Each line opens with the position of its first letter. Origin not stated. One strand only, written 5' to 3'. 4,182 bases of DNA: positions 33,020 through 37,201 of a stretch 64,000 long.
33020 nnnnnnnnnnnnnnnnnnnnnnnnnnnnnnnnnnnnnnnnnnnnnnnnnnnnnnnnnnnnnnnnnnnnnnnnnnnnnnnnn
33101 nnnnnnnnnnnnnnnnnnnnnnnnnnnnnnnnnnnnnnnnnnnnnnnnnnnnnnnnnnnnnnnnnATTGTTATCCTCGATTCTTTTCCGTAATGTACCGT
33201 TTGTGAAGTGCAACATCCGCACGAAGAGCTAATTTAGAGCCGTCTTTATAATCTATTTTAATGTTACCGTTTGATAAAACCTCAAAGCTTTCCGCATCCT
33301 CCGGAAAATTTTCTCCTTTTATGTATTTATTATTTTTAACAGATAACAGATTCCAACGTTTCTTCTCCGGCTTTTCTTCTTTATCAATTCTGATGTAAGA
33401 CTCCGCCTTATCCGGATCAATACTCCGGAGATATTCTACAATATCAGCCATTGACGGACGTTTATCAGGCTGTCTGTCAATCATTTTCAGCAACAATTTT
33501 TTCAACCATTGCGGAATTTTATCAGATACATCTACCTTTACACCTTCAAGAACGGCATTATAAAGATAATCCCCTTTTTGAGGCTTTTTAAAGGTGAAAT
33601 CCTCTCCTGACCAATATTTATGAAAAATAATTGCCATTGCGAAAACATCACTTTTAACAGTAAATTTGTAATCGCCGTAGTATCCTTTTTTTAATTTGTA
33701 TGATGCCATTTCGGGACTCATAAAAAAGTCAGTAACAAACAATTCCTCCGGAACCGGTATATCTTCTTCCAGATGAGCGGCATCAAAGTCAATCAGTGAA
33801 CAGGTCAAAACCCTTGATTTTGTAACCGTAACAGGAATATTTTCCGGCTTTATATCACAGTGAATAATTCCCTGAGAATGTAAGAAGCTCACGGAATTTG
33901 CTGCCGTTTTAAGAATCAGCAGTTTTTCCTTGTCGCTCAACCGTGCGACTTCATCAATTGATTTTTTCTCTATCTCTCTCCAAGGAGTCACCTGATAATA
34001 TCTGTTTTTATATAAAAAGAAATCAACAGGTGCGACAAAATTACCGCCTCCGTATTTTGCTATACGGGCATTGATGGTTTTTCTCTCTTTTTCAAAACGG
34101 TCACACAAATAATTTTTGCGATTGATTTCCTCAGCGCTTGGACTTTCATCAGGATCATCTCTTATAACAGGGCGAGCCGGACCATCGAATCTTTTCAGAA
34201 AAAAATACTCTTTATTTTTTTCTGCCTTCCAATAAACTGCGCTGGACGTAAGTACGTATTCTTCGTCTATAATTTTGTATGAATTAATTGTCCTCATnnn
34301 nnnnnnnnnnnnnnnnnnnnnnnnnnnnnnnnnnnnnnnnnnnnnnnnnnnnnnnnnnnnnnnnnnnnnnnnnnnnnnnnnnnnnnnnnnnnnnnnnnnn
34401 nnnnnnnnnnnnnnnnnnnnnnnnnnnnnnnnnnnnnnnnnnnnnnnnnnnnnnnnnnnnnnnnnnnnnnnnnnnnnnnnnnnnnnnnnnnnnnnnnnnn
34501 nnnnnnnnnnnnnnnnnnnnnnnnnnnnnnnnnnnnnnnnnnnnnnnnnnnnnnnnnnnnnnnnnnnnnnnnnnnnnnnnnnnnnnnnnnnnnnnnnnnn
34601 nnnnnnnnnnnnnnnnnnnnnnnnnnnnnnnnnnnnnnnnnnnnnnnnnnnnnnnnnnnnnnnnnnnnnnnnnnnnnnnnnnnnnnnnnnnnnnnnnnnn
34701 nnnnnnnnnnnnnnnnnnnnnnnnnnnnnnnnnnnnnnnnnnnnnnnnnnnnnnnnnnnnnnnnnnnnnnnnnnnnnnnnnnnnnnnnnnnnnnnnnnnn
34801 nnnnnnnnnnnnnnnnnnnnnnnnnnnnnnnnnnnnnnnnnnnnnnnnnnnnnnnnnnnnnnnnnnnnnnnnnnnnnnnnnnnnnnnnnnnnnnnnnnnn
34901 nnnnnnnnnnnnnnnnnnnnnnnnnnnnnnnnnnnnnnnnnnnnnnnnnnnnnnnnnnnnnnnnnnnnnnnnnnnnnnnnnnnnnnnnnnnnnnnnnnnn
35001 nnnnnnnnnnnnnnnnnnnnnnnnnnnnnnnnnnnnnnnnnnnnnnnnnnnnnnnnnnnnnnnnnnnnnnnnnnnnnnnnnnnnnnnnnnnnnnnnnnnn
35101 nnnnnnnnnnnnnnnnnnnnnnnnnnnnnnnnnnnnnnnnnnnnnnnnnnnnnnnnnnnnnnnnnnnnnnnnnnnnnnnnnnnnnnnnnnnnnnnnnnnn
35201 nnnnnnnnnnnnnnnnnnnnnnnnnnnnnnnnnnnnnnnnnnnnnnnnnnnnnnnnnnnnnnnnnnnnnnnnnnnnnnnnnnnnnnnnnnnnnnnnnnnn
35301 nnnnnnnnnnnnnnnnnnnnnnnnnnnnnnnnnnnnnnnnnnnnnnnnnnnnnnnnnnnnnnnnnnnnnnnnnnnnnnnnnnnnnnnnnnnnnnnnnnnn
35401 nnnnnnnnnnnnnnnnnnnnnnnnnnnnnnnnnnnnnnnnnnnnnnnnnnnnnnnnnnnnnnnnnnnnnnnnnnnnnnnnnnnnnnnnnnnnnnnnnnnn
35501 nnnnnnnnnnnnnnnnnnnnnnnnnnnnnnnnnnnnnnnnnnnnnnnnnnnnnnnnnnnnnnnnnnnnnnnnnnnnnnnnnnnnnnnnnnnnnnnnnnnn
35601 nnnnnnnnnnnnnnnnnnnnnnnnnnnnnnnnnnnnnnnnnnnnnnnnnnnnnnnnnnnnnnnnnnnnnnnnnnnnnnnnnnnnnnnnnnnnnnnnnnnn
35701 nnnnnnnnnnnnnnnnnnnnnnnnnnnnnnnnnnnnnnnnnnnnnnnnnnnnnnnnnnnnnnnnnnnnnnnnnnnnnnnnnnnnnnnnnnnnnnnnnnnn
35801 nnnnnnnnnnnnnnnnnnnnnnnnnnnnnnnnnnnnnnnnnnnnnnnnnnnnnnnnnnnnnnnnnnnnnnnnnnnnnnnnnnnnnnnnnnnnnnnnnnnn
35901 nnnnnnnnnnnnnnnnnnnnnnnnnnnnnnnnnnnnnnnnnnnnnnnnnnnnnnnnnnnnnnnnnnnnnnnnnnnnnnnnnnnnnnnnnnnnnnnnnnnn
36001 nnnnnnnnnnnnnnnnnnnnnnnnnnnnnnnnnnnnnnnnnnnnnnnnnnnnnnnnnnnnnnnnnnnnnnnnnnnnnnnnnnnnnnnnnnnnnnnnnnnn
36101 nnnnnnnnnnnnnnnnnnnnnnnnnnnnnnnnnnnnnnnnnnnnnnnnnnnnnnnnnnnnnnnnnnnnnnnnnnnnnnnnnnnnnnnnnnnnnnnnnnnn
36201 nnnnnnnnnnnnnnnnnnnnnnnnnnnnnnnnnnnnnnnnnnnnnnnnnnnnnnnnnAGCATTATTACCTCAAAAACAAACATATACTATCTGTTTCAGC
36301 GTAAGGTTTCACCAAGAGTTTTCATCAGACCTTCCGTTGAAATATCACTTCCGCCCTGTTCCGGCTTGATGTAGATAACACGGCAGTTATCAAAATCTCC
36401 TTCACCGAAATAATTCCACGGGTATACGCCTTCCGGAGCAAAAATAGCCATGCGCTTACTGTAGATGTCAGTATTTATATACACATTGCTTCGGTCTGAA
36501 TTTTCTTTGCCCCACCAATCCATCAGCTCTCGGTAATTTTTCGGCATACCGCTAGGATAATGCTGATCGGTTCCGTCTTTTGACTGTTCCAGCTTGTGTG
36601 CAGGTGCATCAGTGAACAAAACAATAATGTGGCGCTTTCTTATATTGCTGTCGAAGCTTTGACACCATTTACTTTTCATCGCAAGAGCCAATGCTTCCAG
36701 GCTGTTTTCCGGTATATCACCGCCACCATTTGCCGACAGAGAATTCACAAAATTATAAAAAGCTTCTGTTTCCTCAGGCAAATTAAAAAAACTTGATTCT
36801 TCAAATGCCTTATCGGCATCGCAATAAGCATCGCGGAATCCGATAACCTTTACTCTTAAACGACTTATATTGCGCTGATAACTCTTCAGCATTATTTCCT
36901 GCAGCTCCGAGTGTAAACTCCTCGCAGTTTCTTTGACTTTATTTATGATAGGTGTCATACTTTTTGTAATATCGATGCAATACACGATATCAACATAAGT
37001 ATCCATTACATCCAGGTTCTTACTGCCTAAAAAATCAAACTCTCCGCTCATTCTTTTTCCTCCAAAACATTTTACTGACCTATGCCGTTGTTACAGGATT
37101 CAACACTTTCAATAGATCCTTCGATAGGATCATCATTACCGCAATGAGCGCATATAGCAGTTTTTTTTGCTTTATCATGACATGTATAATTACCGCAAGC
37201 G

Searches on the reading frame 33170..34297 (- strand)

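Call 41: search_protein_families(library=pfam, proteins=[window:33170-34297:-], max_evalue=0.001)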
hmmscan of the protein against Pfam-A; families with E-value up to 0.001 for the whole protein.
window:33170-34297:- (375 aa): 3 families
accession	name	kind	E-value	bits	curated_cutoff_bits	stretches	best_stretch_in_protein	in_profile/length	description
PF00069.31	Pkinase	-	5.2e-21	75.6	31.7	1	86-288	59-259/263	Protein kinase domain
PF07714.23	PK_Tyr_Ser-Thr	-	2.6e-11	43.8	23.1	1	118-290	97-258/258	Protein tyrosine and serine/threonine kinase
PF06293.20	Kdo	-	3.1e-05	24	21.3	1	103-175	99-170/207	Lipopolysaccharide kinase (Kdo/WaaP) family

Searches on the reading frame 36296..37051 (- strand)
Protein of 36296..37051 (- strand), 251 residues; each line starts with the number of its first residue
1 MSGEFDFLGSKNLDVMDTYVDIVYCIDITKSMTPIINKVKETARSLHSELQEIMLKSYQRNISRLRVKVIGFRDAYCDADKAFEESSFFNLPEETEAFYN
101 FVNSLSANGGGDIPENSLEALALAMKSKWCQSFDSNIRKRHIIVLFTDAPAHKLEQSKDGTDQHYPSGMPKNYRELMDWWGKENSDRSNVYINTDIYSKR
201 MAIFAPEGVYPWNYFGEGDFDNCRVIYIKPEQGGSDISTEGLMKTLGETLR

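Call 41: search_protein_families(library=pfam, proteins=[window:36296-37051:-], max_evalue=0.001)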
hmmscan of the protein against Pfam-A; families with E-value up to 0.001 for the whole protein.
window:36296-37051:- (251 aa): 2 families
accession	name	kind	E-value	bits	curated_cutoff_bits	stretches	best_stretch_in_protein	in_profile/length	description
PF25106.1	VWA_4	-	6.4e-12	45.8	27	1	94-155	58-110/169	von Willebrand factor A domain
PF00362.24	Integrin_beta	-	8.4e-07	29.4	24.8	0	80-155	78-151/248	Integrin beta chain VWA domain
